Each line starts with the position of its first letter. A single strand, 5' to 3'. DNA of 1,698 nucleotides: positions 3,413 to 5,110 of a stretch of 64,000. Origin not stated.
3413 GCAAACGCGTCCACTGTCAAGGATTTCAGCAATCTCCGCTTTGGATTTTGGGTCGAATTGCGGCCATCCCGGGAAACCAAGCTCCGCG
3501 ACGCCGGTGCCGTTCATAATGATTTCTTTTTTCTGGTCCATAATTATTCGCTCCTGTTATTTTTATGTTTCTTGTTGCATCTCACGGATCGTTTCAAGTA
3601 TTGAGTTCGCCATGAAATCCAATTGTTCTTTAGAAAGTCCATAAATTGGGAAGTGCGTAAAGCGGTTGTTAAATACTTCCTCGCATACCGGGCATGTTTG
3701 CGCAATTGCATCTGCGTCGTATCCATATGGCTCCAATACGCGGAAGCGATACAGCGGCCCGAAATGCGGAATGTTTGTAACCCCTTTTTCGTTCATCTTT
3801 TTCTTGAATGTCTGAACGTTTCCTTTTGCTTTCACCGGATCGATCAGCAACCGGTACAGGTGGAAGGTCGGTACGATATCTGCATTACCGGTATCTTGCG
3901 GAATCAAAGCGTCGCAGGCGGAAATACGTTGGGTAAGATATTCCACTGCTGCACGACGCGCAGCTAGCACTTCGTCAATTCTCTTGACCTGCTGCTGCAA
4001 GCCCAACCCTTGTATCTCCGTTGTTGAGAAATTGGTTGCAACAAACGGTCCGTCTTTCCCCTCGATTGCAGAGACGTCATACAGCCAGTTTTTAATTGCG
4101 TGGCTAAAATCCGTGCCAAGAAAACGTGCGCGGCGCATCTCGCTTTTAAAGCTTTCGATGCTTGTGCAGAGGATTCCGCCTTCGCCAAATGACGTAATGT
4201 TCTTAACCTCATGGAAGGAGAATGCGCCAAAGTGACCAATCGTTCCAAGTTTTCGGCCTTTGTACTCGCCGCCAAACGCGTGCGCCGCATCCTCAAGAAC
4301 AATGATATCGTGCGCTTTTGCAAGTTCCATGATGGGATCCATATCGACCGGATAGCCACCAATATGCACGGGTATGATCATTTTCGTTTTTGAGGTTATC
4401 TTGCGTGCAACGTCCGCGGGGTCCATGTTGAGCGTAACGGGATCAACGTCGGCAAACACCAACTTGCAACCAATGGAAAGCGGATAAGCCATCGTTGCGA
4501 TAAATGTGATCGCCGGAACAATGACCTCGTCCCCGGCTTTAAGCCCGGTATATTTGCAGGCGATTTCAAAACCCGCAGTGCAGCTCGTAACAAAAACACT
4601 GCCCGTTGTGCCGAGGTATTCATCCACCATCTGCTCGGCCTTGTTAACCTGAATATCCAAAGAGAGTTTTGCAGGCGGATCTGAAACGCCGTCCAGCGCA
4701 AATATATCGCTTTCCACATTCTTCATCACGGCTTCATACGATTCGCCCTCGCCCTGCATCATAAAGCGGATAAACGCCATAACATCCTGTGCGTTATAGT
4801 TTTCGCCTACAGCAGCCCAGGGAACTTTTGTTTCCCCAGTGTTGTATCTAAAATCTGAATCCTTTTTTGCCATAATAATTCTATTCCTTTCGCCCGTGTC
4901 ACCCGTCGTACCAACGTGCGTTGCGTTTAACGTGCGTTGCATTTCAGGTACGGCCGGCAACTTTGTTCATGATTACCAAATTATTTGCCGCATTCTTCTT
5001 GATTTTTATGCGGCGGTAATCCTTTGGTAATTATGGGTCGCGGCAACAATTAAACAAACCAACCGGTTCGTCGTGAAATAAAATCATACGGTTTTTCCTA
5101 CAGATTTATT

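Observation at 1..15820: Glycoside-hydrolase-free locus for catabolism of an N-acetylated amino-glycoside or aminocyclitol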

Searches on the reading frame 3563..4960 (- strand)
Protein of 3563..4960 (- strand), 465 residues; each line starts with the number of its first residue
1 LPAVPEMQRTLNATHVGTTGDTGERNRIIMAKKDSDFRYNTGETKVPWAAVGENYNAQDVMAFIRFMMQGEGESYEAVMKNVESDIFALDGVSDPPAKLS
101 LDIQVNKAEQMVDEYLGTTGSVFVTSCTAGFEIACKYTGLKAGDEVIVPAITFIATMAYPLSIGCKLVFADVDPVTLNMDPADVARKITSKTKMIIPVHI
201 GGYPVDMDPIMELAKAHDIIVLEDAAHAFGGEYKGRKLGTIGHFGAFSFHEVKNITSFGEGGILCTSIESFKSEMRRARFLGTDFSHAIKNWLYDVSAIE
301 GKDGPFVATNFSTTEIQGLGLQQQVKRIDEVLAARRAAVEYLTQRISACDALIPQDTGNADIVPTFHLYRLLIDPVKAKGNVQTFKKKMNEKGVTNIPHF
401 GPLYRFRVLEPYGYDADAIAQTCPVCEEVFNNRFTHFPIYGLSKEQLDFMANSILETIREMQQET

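Call 3: search_protein_families(library=pfam, proteins=[window:3563-4960:-])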
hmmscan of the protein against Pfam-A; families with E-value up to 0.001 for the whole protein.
window:3563-4960:- (465 aa): 3 families
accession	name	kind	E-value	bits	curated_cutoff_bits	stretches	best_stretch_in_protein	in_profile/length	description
PF01041.23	DegT_DnrJ_EryC1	-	3.2e-72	244.2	19.8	1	105-448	26-353/360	DegT/DnrJ/EryC1/StrS aminotransferase family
PF00266.25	Aminotran_5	-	0.0002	20.9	21.5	1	104-231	44-182/371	Aminotransferase class-V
PF01212.27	Beta_elim_lyase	-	0.00023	21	27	1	102-229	31-173/288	Beta-eliminating lyase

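Call 7: search_protein_families(library=ncbifam, proteins=[window:3563-4960:-], max_evalue=0.01)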
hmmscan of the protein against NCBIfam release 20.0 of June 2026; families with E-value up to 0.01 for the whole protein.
window:3563-4960:- (465 aa): 11 families
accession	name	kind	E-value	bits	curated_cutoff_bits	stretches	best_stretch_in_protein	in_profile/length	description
NF008687.0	PRK11706.1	equivalog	1.5e-59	201.7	375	1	106-457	34-373/375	dTDP-4-amino-4,6-dideoxygalactose transaminase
TIGR03588.1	PseC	equivalog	1.8e-52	178.6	423.5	1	104-455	31-377/380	UDP-4-amino-4,6-dideoxy-N-acetyl-beta-L-altrosamine transaminase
TIGR02379.1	ECA_wecE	subfamily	1.9e-51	175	434.85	1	106-453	34-370/376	dTDP-4-amino-4,6-dideoxy-D-glucose transaminase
NF008658.2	PRK11658.1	equivalog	7.4e-45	153.2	631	1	106-400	36-324/379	UDP-4-amino-4-deoxy-L-arabinose aminotransferase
TIGR04181.1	NHT_00031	hypoth_equivalog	8.4e-42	143.3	420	1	105-412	32-338/359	LegC family aminotransferase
TIGR04427.1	PLP_DesI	equivalog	3e-33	115.5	650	1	107-287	56-233/390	dTDP-4-dehydro-6-deoxyglucose aminotransferase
NF011936.0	PRK15407.1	equivalog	5.2e-32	111.1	423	2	138-284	108-253/440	lipopolysaccharide biosynthesis protein RfbH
NF041364.1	GntC_guanitoxin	equivalog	1.3e-07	30.9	415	1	121-226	62-175/356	guanitoxin biosynthesis PLP-dependent (S)-gamma-hydroxy-L-arginine cyclodehydratase GntC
NF005305.0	PRK06836.1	equivalog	0.0005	19.4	376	1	121-196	100-175/396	pyridoxal phosphate-dependent aminotransferase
NF005695.0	PRK07503.1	equivalog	0.0014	17.4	666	1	124-229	85-191/403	methionine gamma-lyase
TIGR01977.1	am_tr_V_EF2568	hypoth_equivalog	0.0036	16.4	377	1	102-230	43-179/376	cysteine desulfurase family protein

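Call 13: search_solved_structures(query=window:3563-4873:-, max_evalue=1e-20)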
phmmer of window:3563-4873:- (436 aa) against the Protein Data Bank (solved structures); distinct sequences matched with E-value up to 1e-20: 49.
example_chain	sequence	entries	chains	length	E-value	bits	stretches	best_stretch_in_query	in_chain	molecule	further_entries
7b0m_AAA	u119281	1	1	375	1.7e-46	162.3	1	79-378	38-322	Sugar aminotransferase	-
8gyh_B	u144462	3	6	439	1e-42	149.8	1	87-347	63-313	DegT/DnrJ/EryC1/StrS family aminotransferase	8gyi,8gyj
4piw_A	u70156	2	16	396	7.7e-42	146.9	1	78-257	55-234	TDP-4-keto-6-deoxy-D-glucose transaminase family protein | dTDP-4-amino-4,6-dideoxygalactose transaminase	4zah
7b0d_A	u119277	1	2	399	9.8e-41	143.3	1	79-401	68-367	Glutamine--scyllo-inositol transaminase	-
3bn1_A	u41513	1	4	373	1.8e-39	139.2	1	80-395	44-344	Perosamine synthetase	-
3dr7_A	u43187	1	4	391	2.1e-39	138.9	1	80-395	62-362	Putative perosamine synthetase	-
6blg_A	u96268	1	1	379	2.8e-39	138.5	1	78-261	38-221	dTDP-4-amino-4,6-dideoxygalactose transaminase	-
3dr4_A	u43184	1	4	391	9.7e-39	136.7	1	80-395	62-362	Putative perosamine synthetase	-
7l7x_AAA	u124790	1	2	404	1.2e-37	133.2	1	91-313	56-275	DegT/DnrJ/EryC1/StrS aminotransferase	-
1mdo_A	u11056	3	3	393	2.1e-36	129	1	87-372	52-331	ArnB aminotransferase | UDP-4-amino-4-deoxy-L-arabinose--oxoglutarate aminotransferase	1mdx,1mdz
4oca_A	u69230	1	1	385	1.3e-35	126.4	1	87-372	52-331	UDP-4-amino-4-deoxy-L-arabinose--oxoglutarate aminotransferase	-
2c7t_A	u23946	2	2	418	3.3e-34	121.8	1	86-363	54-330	GLUTAMINE-2-DEOXY-SCYLLO-INOSOSE AMINOTRANSFERASE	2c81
5w71_A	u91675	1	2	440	3.8e-34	121.6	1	86-363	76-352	L-glutamine:2-deoxy-scyllo-inosose aminotransferase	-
4lc3_A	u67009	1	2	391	7.9e-34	120.5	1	75-244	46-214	Putative UDP-4-amino-4-deoxy-l-arabinose--oxoglutarate aminotransferase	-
1b9h_A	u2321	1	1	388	1.5e-33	119.6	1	75-403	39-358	PROTEIN (3-AMINO-5-HYDROXYBENZOIC ACID SYNTHASE)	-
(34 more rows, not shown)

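Call 48: find_homologous_proteins(query=window:3563-4873:-)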
Query window:3563-4873:- (436 aa): 6953 proteins with E <= 0.001 among 8000 candidates; the best 120 are listed.
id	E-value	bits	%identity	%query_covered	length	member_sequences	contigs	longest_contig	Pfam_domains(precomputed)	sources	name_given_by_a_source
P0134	8.1e-295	995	100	100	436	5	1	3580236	PF01041.24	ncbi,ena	-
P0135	1.4e-267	906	90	100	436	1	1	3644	PF01041.24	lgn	-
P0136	3.2e-267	904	89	100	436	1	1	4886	PF01041.24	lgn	-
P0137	3.6e-244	828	82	100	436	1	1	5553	PF01041.24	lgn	-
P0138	5.4e-230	782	77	100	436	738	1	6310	PF00266.26,PF01041.24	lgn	-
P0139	4.3e-229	779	76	100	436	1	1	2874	PF00266.26,PF01041.24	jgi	jgi:perosamine synthetase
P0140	5.7e-229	778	76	100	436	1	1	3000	PF01041.24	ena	-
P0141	1.5e-228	777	76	100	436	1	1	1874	PF01041.24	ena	-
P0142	6.2e-227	772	76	100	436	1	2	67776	PF01041.24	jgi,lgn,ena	-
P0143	7.1e-227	771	76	100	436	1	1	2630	PF01041.24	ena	-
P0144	1.9e-226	770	77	100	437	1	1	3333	PF01041.24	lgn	-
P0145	3.9e-226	769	76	100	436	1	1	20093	PF01041.24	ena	-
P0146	4.5e-225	765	76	99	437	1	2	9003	PF00266.26,PF01041.24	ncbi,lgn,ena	-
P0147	8.4e-225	765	76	99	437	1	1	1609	PF00266.26,PF01041.24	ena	-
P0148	1.2e-224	764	76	99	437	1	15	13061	PF00266.26,PF01041.24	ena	-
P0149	1.6e-224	764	76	99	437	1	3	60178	PF00266.26,PF01041.24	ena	-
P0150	2.9e-224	763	77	99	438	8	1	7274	PF01041.24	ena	-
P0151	4.3e-224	762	76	99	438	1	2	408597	PF01041.24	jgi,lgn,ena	-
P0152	7.0e-224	762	76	100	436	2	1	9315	PF01041.24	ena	-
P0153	8.7e-224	761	76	100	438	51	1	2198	PF00266.26,PF01041.24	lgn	-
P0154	2.4e-223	760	76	99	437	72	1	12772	PF00266.26,PF01041.24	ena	-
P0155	3.4e-223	759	76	99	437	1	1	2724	PF00266.26,PF01041.24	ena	-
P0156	3.8e-223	759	74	99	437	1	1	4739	PF01041.24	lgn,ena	-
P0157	4.1e-223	759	76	100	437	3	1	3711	PF00266.26,PF01041.24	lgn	-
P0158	5.1e-223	759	75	100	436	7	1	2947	PF00155.28,PF00266.26,PF01041.24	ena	-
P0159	6.5e-223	758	74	100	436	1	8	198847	PF01041.24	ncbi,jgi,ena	-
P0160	7.2e-223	758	76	99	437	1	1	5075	PF00266.26,PF01041.24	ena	-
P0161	1.2e-222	757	76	99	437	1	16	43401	PF00266.26,PF01041.24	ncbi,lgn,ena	-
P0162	1.3e-222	757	74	100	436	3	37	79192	PF00266.26,PF01041.24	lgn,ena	-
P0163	1.7e-222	757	76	99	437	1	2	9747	PF00266.26,PF01041.24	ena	-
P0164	2.4e-222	756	74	100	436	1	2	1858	PF00266.26,PF01041.24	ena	-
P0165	2.4e-222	756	76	99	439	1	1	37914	PF00266.26,PF01041.24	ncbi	-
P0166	2.8e-222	756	74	100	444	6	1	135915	PF01041.24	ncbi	-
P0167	3.2e-222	756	76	99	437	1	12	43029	PF00266.26,PF01041.24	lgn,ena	-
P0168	3.3e-222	756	74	100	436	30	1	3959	PF00266.26,PF01041.24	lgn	-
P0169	3.4e-222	756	74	100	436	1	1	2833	PF00155.28,PF00266.26,PF01041.24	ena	-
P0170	3.7e-222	756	76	99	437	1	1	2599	PF00266.26,PF01041.24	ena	-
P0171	5.1e-222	755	74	100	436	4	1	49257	PF00266.26,PF01041.24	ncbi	-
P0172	5.9e-222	755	76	99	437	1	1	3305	PF00266.26,PF01041.24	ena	-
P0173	6.0e-222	755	75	99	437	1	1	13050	PF00266.26,PF01041.24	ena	-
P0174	8.3e-222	755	76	99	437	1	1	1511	PF00266.26,PF01041.24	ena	-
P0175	8.3e-222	755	76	99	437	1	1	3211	PF00266.26,PF01041.24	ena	-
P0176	1.1e-221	754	75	99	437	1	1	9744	PF00266.26,PF01041.24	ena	-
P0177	1.4e-221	754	75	99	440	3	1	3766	PF01041.24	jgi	-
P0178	2.2e-221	753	74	100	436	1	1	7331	PF01041.24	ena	-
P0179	4.5e-221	752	76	100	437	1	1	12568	PF00266.26,PF01041.24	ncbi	-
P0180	1.1e-220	751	76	99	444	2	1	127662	PF01041.24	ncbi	-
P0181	1.5e-220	751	74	100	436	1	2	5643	PF00155.28,PF01041.24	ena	-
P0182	2.0e-220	750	75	99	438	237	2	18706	PF00266.26,PF01212.28,PF01041.24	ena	-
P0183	5.5e-220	749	75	99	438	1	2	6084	PF00266.26,PF01041.24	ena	-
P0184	7.8e-220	748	75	99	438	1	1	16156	PF01041.24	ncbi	-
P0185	1.3e-219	748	75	99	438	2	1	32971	PF00155.28,PF00266.26,PF01041.24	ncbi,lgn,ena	-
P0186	1.7e-219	747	74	100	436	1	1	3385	PF00266.26,PF01041.24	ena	-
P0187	3.3e-219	746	74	100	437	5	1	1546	PF00266.26,PF01212.28,PF01041.24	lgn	-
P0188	5.6e-219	745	75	99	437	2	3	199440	PF00266.26,PF01041.24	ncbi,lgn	-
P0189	6.3e-219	745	74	100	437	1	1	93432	PF00266.26,PF01041.24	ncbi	-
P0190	6.9e-219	745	76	98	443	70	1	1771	PF01041.24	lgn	-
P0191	7.3e-219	745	73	99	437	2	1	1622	PF00266.26,PF01041.24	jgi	jgi:perosamine synthetase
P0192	7.4e-219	745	75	100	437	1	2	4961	PF00266.26,PF01041.24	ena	-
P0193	1.8e-218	744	73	100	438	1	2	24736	PF00266.26,PF01041.24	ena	-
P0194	2.1e-218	743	74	100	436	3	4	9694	PF00266.26,PF01041.24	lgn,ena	-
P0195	2.1e-218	743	75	99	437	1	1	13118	PF00266.26,PF01041.24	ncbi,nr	ncbi:MAG: DegT/DnrJ/EryC1/StrS family aminotransferase [Oscillospiraceae bacterium]|nr:DegT/DnrJ/Ery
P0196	2.6e-218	743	75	99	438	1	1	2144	PF01041.24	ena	-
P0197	3.5e-218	743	74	99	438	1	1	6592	PF01041.24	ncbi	-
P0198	3.9e-218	743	74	100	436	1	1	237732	PF00266.26,PF01041.24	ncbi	-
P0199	4.1e-218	743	74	99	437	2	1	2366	PF00266.26,PF01041.24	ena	-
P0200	5.8e-218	742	74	99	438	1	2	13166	PF00266.26,PF01041.24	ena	-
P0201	6.4e-218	742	75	99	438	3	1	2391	PF00266.26,PF01041.24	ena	-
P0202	8.1e-218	742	75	99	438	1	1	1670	PF00266.26,PF01041.24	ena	-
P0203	1.3e-217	741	74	100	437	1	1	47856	PF00266.26,PF01041.24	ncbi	-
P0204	1.3e-217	741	74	99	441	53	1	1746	PF00266.26,PF01041.24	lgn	-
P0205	2.5e-217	740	74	99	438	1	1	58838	PF00266.26,PF01041.24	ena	-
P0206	2.6e-217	740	74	99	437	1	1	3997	PF00266.26,PF01041.24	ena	-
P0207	2.9e-217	740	74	99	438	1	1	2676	PF00266.26,PF01041.24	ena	-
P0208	5.4e-217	739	74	99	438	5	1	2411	PF00266.26,PF01041.24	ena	-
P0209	5.4e-217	739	74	100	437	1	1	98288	PF00266.26,PF01041.24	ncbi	-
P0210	1.7e-216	737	73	99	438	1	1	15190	PF00266.26,PF01041.24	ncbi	-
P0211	2.5e-216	737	74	99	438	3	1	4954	PF00155.28,PF00266.26,PF01041.24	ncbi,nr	ncbi:MAG: DegT/DnrJ/EryC1/StrS family aminotransferase [Clostridia bacterium]|nr:DegT/DnrJ/EryC1/Str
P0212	3.0e-216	736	74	100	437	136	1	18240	PF00266.26,PF01041.24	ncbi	-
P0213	3.1e-216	736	75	99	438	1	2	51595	PF00266.26,PF01041.24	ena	-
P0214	3.1e-216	736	74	99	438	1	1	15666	PF00266.26,PF01041.24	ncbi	-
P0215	3.1e-216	736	73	100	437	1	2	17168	PF00266.26,PF01041.24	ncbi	-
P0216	3.8e-216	736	74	99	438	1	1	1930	PF00266.26,PF01041.24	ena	-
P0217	5.5e-216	736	74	99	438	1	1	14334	PF00266.26,PF01041.24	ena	-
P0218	6.8e-216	735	73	99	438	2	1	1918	PF01041.24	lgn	-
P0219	7.8e-216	735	74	100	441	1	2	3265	PF00266.26,PF01041.24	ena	-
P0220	1.2e-215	734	73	100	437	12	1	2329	PF00266.26,PF01041.24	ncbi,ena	-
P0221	2.1e-215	734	72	100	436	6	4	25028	PF01041.24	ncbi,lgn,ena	-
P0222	2.2e-215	734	74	100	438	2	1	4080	PF00266.26,PF01041.24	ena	-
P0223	2.7e-215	733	73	99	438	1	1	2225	PF00266.26,PF01041.24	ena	-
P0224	6.4e-215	732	73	99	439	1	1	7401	PF00266.26,PF01041.24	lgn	-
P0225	1.2e-214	731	73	99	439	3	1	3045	PF00266.26,PF01041.24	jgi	-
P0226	1.6e-214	731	73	100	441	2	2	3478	PF01041.24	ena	-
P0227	2.1e-214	730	73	100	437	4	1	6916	PF00266.26,PF01041.24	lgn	-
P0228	5.3e-214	729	71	99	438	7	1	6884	PF00266.26,PF01041.24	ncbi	-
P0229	6.0e-214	729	73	99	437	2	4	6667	PF01041.24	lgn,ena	-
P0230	1.0e-213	728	73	99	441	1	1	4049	PF00266.26,PF01041.24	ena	-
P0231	1.2e-213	728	74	100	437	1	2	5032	PF00266.26,PF01041.24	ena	-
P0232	1.5e-213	728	72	99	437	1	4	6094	PF00266.26,PF01041.24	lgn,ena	-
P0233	2.0e-213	727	73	99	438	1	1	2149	PF00266.26,PF01041.24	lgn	-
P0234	5.3e-213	726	74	100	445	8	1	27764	PF00266.26,PF01041.24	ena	-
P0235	1.6e-212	724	73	99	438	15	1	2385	PF00266.26,PF01212.28,PF01041.24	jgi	-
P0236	3.5e-212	723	73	99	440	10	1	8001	PF00266.26,PF01041.24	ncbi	-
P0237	5.3e-212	722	73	99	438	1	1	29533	PF00266.26,PF01041.24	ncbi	-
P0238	1.5e-211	721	73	99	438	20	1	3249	PF01041.24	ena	-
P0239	5.9e-211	719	73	99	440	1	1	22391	PF00266.26,PF01041.24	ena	-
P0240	7.9e-211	719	72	100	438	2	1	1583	PF01041.24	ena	-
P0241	8.6e-211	718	71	99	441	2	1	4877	PF00266.26,PF01041.24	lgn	-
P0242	9.2e-211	718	71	99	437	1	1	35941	PF01041.24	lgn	-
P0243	1.1e-210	718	72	100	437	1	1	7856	PF00266.26,PF01041.24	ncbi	-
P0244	1.3e-210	718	73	99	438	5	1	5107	PF00266.26,PF01041.24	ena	-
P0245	1.6e-210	718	70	100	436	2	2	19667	PF00266.26,PF01041.24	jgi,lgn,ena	-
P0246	1.8e-210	717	71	99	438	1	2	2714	PF00266.26,PF01041.24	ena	-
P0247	3.2e-209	713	71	100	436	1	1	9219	PF00266.26,PF01212.28,PF01041.24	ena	-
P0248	5.0e-209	713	71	100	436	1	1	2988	PF00266.26,PF01041.24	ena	-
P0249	6.9e-209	712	71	99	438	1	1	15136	PF01041.24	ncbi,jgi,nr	ncbi:MAG: DegT/DnrJ/EryC1/StrS family aminotransferase [Clostridiales bacterium]|jgi:dTDP-4-amino-4,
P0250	1.3e-208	711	71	100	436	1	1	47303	PF00266.26,PF01212.28,PF01041.24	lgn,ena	-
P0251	3.3e-208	710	71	100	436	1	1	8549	PF00266.26,PF01212.28,PF01041.24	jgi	-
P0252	5.1e-208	709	71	99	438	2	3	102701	PF01041.24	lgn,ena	-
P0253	5.7e-208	709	71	100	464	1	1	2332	PF00266.26,PF01212.28,PF01041.24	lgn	-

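Call 49: find_encoding_contigs(protein=P0151, flank=10000, max_places=2)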
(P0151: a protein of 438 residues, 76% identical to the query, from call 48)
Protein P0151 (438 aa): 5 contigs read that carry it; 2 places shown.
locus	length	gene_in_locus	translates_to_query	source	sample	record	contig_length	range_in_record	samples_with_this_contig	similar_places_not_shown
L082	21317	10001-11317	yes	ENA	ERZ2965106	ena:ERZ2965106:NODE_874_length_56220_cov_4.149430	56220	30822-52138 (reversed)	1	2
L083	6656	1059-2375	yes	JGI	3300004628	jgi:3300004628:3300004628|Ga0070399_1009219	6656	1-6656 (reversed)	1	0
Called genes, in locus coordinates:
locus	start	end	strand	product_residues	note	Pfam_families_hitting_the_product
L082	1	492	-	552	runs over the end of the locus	PF08448:PAS_4 (weak), PF13426:PAS_9 (weak), PF00512:HisKA, PF02518:HATPase_c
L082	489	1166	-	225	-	PF00072:Response_reg, PF00486:Trans_reg_C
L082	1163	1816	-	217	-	PF01895:PhoU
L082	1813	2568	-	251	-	PF02463:SMC_N (faint), PF00005:ABC_tran, PF13304:AAA_21 (faint)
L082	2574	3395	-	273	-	PF00528:BPD_transp_1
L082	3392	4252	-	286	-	PF00528:BPD_transp_1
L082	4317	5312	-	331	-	PF21827:New_glue (weak), PF13531:SBP_bac_11 (faint), PF12727:PBP_like (faint), PF12849:PBP_like_2, PF03466:LysR_substrate (faint), PF12849:PBP_like_2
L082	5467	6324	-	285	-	PF00892:EamA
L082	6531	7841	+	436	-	PF00155:Aminotran_1_2, PF01212:Beta_elim_lyase (weak), PF01041:DegT_DnrJ_EryC1 (weak), PF01053:Cys_Met_Meta_PP (weak)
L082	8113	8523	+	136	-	-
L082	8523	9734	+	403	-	PF00155:Aminotran_1_2, PF01212:Beta_elim_lyase (weak), PF01041:DegT_DnrJ_EryC1 (weak), PF01053:Cys_Met_Meta_PP (weak)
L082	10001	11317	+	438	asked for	PF01041:DegT_DnrJ_EryC1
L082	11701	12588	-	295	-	PF02645:DegV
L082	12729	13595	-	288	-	PF01381:HTH_3, PF12844:HTH_19 (faint)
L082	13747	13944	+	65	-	-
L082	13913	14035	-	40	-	-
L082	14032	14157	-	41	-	-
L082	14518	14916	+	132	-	PF00142:Fer4_NifH (weak), PF01656:CbiA, PF02374:ArsA_ATPase, PF10609:ParA, PF13614:AAA_31, PF02195:ParB_N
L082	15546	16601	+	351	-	PF01208:URO-D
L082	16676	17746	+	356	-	PF00532:Peripla_BP_1, PF13407:Peripla_BP_4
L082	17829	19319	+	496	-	PF00005:ABC_tran, PF13304:AAA_21 (faint), PF00005:ABC_tran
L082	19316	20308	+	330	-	PF02653:BPD_transp_2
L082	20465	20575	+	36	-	-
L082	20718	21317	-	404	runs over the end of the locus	-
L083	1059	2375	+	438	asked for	PF01041:DegT_DnrJ_EryC1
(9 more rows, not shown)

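Call 50: find_encoding_contigs(protein=P0198, flank=10000, max_places=2)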
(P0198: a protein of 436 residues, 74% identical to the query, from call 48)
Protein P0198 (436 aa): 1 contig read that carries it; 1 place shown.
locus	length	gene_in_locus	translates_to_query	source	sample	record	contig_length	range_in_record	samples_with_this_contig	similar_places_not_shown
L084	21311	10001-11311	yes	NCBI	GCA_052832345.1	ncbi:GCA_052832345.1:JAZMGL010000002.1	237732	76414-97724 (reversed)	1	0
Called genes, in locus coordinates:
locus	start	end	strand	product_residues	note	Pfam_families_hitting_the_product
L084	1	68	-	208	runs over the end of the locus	PF01205:Impact_N, PF09186:DUF1949 (weak)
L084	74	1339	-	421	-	PF13167:GTP-bdg_N, PF19275:HflX_C (faint), PF16360:GTP-bdg_M, PF00350:Dynamin_N (faint), PF01926:MMR_HSR1, PF16897:MMR_HSR1_Xtn (weak)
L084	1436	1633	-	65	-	PF01197:Ribosomal_L31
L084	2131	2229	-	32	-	-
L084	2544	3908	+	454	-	PF00209:SNF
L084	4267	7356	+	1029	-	PF00133:tRNA-synt_1, PF09334:tRNA-synt_1g, PF08264:Anticodon_1, PF19302:DUF5915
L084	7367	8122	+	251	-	PF04474:DUF554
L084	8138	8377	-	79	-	-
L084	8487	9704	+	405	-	PF00291:PALP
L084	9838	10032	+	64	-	-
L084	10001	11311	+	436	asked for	PF01041:DegT_DnrJ_EryC1, PF00266:Aminotran_5 (weak)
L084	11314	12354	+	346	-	PF01408:GFO_IDH_MocA, PF03447:NAD_binding_3 (weak), PF02894:GFO_IDH_MocA_C, PF22725:GFO_IDH_MocA_C3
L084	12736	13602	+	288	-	PF01261:AP_endonuc_2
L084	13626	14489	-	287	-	PF00753:Lactamase_B, PF23023:Anti-Pycsar_Apyc1 (weak)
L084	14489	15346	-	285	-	-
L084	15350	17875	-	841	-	PF17854:FtsK_alpha, PF01580:FtsK_SpoIIIE, PF09397:FtsK_gamma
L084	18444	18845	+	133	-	PF05635:23S_rRNA_IVP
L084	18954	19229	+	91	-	-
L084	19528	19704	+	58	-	-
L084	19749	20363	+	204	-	-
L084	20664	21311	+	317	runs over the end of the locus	PF12974:Phosphonate-bd (faint), PF16868:NMT1_3, PF09084:NMT1 (weak)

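Call 51: find_related_loci(query=window:3563-4873:-, collection=metagenome_contigs, flank=10000)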
Query window:3563-4873:- (436 aa) in metagenome_contigs; peptide patterns used: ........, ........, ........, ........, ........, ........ (x = any residue, [..] = any of these).
376 stretches matched a pattern; 348 encode a relative of the query (tblastn E <= 1e-3); the best 80 are kept; 80 distinct loci.
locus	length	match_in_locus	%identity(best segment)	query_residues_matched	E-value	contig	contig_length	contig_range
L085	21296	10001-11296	76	3-434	0e+0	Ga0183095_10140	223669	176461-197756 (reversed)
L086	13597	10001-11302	74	1-434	0e+0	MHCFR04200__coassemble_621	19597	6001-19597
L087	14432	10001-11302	76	1-434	0e+0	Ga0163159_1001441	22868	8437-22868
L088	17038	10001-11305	73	1-435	0e+0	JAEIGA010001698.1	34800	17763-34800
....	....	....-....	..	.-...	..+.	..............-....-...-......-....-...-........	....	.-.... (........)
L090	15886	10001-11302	74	1-434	0e+0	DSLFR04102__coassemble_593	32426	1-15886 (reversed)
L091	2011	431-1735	73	1-434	0e+0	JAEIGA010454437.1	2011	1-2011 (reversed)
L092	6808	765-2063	73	3-435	0e+0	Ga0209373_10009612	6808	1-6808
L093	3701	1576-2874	73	3-435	0e+0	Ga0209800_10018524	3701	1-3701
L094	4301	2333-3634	76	1-434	0e+0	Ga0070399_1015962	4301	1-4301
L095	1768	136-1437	71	1-434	0e+0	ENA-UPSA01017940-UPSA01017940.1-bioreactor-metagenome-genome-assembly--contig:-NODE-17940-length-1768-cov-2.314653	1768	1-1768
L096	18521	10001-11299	71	3-434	0e+0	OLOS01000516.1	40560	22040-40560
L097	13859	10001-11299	71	3-434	0e+0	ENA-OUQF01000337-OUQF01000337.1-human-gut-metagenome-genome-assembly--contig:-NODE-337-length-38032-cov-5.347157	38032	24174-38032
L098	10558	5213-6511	70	3-434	0e+0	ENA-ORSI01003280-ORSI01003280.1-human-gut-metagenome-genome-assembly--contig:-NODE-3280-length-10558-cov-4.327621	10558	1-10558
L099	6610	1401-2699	71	3-434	0e+0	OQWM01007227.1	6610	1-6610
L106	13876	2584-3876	67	4-434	0e+0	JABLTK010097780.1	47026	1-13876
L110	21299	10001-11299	66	1-433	0e+0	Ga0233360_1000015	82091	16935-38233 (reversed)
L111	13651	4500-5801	65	1-434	0e+0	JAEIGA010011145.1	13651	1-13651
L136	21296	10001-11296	58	1-433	2e-170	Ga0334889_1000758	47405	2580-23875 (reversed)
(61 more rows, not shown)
